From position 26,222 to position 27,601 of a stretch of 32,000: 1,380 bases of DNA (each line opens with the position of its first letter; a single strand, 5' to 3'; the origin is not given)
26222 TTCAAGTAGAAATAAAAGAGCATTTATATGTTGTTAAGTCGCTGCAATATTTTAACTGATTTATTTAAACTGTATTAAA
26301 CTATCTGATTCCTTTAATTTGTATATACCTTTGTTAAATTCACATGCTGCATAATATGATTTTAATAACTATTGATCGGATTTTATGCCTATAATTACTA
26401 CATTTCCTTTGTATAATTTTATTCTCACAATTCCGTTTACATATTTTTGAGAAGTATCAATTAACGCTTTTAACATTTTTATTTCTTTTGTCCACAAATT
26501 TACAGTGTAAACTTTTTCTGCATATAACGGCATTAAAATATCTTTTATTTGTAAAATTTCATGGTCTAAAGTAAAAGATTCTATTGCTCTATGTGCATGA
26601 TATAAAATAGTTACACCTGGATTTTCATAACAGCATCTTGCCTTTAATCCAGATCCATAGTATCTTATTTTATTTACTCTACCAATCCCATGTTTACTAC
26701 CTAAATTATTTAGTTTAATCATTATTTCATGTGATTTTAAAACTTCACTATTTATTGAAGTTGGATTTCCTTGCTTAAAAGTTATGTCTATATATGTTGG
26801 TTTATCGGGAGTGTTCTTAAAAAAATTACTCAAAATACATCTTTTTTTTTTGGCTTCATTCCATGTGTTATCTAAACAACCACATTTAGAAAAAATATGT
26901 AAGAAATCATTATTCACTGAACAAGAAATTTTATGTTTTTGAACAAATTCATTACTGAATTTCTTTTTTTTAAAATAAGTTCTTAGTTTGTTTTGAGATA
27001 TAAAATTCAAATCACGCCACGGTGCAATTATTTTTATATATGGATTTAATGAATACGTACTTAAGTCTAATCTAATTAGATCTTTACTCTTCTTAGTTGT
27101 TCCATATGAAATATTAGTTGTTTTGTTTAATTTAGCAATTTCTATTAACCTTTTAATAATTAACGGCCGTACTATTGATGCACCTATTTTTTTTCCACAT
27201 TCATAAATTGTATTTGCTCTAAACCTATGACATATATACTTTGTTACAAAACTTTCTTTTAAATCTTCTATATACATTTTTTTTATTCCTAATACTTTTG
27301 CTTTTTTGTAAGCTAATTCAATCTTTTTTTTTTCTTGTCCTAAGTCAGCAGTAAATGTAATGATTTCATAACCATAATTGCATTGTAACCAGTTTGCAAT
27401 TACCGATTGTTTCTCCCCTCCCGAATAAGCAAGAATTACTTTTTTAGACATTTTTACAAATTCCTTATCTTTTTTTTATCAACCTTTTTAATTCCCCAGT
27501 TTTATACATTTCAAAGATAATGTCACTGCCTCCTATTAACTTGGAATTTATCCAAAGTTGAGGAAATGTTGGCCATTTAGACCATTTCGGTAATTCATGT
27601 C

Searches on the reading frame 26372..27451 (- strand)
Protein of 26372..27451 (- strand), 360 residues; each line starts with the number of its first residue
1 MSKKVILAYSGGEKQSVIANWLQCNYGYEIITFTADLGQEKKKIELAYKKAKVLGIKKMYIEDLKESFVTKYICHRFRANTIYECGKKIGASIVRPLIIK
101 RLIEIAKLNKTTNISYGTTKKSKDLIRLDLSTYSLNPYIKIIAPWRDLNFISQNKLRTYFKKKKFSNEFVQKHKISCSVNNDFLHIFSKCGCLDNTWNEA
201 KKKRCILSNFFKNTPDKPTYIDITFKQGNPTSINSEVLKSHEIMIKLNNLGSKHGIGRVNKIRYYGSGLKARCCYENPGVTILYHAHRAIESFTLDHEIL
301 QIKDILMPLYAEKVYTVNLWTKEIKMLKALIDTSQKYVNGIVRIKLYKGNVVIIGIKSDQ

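Call 44: search_protein_families(library=pfam, proteins=[window:26372-27451:-], max_evalue=0.00001)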
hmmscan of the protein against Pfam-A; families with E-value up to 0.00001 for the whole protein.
window:26372-27451:- (360 aa): 2 families
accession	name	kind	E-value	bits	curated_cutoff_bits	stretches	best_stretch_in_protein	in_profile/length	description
PF20979.2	Arginosuc_syn_C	-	4.5e-43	147.8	27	1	178-359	2-183/219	Arginosuccinate synthase C-terminal domain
PF00764.25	Arginosuc_synth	-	3.4e-40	138.2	27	1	4-162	1-158/162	Arginosuccinate synthase N-terminal HUP domain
